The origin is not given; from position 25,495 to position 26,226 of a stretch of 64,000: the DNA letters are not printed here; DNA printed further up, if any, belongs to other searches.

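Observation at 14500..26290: Three diverged copies of a ~260-330 bp module (conserved 3' coding end plus trailer) evolving under amino-acid-level constraint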

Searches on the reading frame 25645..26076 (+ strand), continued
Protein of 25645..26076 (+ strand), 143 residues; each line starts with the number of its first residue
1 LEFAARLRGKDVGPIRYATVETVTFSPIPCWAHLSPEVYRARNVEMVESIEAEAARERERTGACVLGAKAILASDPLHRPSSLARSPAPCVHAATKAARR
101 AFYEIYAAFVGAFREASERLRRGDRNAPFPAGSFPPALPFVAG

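Call 24: find_related_loci(query=A2, collection=genome_contigs, flank=3000)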
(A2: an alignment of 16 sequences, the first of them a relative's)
Query A2 (308 aa) in genome_contigs; peptide patterns used: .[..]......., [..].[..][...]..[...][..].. (x = any residue, [..] = any of these).
424 stretches matched a pattern; 371 encode a relative of the query (tblastn E <= 1e-3); the best 80 are kept; 78 distinct loci.
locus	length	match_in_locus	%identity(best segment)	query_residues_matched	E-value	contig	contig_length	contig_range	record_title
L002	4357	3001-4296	86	2-308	0e+0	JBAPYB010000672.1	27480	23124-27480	MAG: Thermoanaerobaculia bacterium isolate MFD00413_ilm_asm_bin5 k127_28002, whole genome shotgun sequence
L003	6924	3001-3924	86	1-308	2e-178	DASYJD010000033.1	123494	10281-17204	MAG TPA_asm: Thermoanaerobaculia bacterium isolate SMAG_U4286 k141_384914, whole genome shotgun sequence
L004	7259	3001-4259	81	1-308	7e-170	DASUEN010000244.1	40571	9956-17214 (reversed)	MAG TPA_asm: Thermoanaerobaculia bacterium isolate SMAG_U1354 k141_1251249, whole genome shotgun sequence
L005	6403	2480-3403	81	1-308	6e-169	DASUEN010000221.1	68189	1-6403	MAG TPA_asm: Thermoanaerobaculia bacterium isolate SMAG_U1354 k141_58784, whole genome shotgun sequence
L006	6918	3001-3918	80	3-308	3e-166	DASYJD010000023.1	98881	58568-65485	MAG TPA_asm: Thermoanaerobaculia bacterium isolate SMAG_U4286 k141_2285592, whole genome shotgun sequence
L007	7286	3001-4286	80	2-308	2e-165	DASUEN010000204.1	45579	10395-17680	MAG TPA_asm: Thermoanaerobaculia bacterium isolate SMAG_U1354 k141_1249502, whole genome shotgun sequence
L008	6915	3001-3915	81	2-306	2e-165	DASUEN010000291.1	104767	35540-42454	MAG TPA_asm: Thermoanaerobaculia bacterium isolate SMAG_U1354 k141_77852, whole genome shotgun sequence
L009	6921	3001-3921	79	2-308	2e-164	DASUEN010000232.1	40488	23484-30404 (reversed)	MAG TPA_asm: Thermoanaerobaculia bacterium isolate SMAG_U1354 k141_376918, whole genome shotgun sequence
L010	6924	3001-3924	77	1-308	2e-163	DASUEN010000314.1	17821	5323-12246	MAG TPA_asm: Thermoanaerobaculia bacterium isolate SMAG_U1354 k141_238001, whole genome shotgun sequence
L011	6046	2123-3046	79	1-308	1e-160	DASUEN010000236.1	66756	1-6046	MAG TPA_asm: Thermoanaerobaculia bacterium isolate SMAG_U1354 k141_408697, whole genome shotgun sequence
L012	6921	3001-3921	81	2-308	1e-168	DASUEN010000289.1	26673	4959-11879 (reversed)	MAG TPA_asm: Thermoanaerobaculia bacterium isolate SMAG_U1354 k141_30323, whole genome shotgun sequence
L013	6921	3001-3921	71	2-308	2e-145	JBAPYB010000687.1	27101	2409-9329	MAG: Thermoanaerobaculia bacterium isolate MFD00413_ilm_asm_bin5 k127_113466, whole genome shotgun sequence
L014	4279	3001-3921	69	2-308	2e-142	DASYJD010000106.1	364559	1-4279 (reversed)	MAG TPA_asm: Thermoanaerobaculia bacterium isolate SMAG_U4286 k141_2260506, whole genome shotgun sequence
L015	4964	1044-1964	69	2-308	4e-141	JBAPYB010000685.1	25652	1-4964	MAG: Thermoanaerobaculia bacterium isolate MFD00413_ilm_asm_bin5 k127_13827, whole genome shotgun sequence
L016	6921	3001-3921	68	2-308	5e-141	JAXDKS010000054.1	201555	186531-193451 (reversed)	MAG: Acidobacteriota bacterium isolate BP_60 scaffold_2094093, whole genome shotgun sequence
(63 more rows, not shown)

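Call 35: search_solved_structures(query=A2, max_evalue=1, show_alignments=2)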
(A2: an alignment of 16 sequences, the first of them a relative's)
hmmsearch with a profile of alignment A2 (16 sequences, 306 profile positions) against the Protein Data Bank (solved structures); distinct sequences matched with E-value up to 1: 6.
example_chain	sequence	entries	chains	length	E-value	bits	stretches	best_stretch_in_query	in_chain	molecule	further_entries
2xm3_A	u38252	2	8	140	0.00034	23.1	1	38-127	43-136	TRANSPOSASE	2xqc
2xma_A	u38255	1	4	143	0.00036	23.1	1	38-127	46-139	TRANSPOSASE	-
2xo6_A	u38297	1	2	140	0.00058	22.4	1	38-121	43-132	TRANSPOSASE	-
2fyx_A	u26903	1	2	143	0.012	18.1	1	38-123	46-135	transposase, putative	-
7cif_A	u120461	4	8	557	0.92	11.9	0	188-240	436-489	L-methionine decarboxylase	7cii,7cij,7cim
7cig_A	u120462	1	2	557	0.92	11.9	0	188-240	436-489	L-methionine decarboxylase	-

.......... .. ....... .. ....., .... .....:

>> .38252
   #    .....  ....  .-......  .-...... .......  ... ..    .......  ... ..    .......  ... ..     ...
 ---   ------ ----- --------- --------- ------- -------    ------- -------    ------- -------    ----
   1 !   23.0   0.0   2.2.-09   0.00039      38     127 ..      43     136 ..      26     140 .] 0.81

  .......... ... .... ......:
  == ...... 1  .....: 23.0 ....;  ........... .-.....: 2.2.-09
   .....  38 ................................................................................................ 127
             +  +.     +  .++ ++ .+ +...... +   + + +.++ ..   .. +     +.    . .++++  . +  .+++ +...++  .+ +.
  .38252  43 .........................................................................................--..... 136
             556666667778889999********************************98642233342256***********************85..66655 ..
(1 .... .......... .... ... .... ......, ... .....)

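Call 52: predict_structure(alignment_id=A4)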
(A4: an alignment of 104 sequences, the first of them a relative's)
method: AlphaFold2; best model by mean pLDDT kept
length: 308 residues; sequences in the alignment: 104
mean_pLDDT: 85.7   pTM: 0.74
mean pLDDT of the five models: 85.7, 85.6, 85.5, 84.3, 84.0
residues with pLDDT >= 90: 165; 70-90: 105; 50-70: 19; < 50: 19
segments of 3 or more residues with pLDDT < 50: 1-7, 247-253, 305-308
pLDDT, mean of each block of 10 residues (from residue 1): 42 89 78 92 98 97 93 92 95 88 86 92 96 95 95 95 88 79 94 96 97 98 95 89 58 53 80 88 83 79 49
secondary structure, 60 per line:
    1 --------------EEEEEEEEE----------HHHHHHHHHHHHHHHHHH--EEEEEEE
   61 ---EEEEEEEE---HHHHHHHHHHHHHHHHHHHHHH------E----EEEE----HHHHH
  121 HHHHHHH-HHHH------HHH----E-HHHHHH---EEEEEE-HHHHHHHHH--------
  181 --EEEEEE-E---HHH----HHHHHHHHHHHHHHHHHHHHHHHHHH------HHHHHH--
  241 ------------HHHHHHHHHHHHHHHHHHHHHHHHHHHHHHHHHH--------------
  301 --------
elements in order: E15-23 H34-51 E54-60 E64-71 H75-96 E108-111 H116-127 H129-132 H148-153 E157-162 H164-172 E183-188 H201-226 H233-238 H253-286

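Call 54: fold_search(model_id=the predicted structure, library=pdb)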
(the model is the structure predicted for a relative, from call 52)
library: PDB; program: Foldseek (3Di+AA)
matches with E <= 10: 1417; with E <= 0.001: 15
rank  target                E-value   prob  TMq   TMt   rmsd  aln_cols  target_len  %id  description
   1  4er8_A                3.7e-05  1.00  0.34  0.59   5.0       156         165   14  Structure of the REP associates tyrosine transposase bound to a REP hairpin (released 2012-08-15)
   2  2xma_E                6.6e-05  1.00  0.30  0.61   4.6       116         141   17  DEINOCOCCUS RADIODURANS ISDRA2 TRANSPOSASE RIGHT END DNA COMPLEX (released 2010-10-13)
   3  2xma_A                1.1e-04  1.00  0.30  0.62   4.5       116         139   17  DEINOCOCCUS RADIODURANS ISDRA2 TRANSPOSASE RIGHT END DNA COMPLEX (released 2010-10-13)
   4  2xma_B                1.2e-04  1.00  0.26  0.54   5.8       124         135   18  DEINOCOCCUS RADIODURANS ISDRA2 TRANSPOSASE RIGHT END DNA COMPLEX (released 2010-10-13)
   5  2fyx_A                1.4e-04  1.00  0.29  0.61   8.7       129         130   19  Crystal structure of a putative transposase (dr_0177) from deinococcus radiodurans r1 at 1.90 A resolution (released 2006-02-21)
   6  2xm3_D                1.7e-04  1.00  0.30  0.66   4.7       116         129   17  Deinococcus radiodurans ISDra2 Transposase Left end DNA complex (released 2010-10-13)
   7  2xm3_C                1.8e-04  1.00  0.30  0.67   4.7       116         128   18  Deinococcus radiodurans ISDra2 Transposase Left end DNA complex (released 2010-10-13)
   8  2xm3_A                1.8e-04  1.00  0.29  0.64   5.0       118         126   19  Deinococcus radiodurans ISDra2 Transposase Left end DNA complex (released 2010-10-13)
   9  2xqc_D                2.0e-04  1.00  0.25  0.53   5.7       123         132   20  DEINOCOCCUS RADIODURANS ISDRA2 TRANSPOSASE COMPLEXED WITH LEFT END RECOGNITION AND CLEAVAGE SITE AND ZN (released 2010-10-13)
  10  2xm3_B                2.1e-04  1.00  0.30  0.66   4.7       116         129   17  Deinococcus radiodurans ISDra2 Transposase Left end DNA complex (released 2010-10-13)
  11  2xo6_D                2.1e-04  1.00  0.25  0.54   5.7       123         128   20  DEINOCOCCUS RADIODURANS ISDRA2 TRANSPOSASE Y132F MUTANT COMPLEXED WITH LEFT END RECOGNITION AND CLEAVAGE SITE (released 2010-10-13)
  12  2xo6_A                4.4e-04  1.00  0.25  0.52   5.9       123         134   20  DEINOCOCCUS RADIODURANS ISDRA2 TRANSPOSASE Y132F MUTANT COMPLEXED WITH LEFT END RECOGNITION AND CLEAVAGE SITE (released 2010-10-13)
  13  2f4f_A                6.9e-04  1.00  0.28  0.58   8.9       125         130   17  Crystal structure of IS200 transposase (released 2005-12-13)
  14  2ec2_E                8.2e-04  1.00  0.29  0.63   6.2       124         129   16  Crystal structure of transposase from Sulfolobus tokodaii (released 2007-02-27)
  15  2ec2_D                9.8e-04  1.00  0.27  0.57   8.8       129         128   17  Crystal structure of transposase from Sulfolobus tokodaii (released 2007-02-27)
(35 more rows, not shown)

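Call 65: search_protein_representatives(protein=window:25645-26073:+)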
Query: 143 residues. Proteins with E-value up to 0.001 (for the whole library): 1845; up to 1e-10: 836; up to 1e-30: 38. The best 150 are listed.
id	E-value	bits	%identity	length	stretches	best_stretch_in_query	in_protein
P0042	1.8e-50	186.7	65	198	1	5-143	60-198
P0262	3.3e-50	185.9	63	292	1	2-143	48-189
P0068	2.8e-46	173.1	75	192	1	2-129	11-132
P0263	3.8e-45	169.5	64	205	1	2-139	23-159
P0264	3.1e-43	163.3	59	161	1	15-143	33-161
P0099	1.3e-41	158.0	78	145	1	44-143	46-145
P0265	5.8e-40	152.7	52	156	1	2-141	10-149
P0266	1.7e-39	151.1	54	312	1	2-143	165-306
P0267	1.2e-38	148.4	54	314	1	2-142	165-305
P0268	2.1e-38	147.6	53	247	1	2-143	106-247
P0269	3.3e-38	147.0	54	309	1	2-141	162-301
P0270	1.3e-37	145.1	51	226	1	3-142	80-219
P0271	1.7e-37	144.7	52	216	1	1-143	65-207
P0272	1.7e-36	141.5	53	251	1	2-141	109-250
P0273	2.5e-36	140.9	54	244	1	2-143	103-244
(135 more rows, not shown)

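Call 71: search_dna_similar(query=P0125, collection=plasmids, mode=protein, max_evalue=0.00001, max_rows=10)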
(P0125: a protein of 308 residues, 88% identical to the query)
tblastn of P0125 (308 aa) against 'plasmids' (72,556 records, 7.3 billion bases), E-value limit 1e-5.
No match.
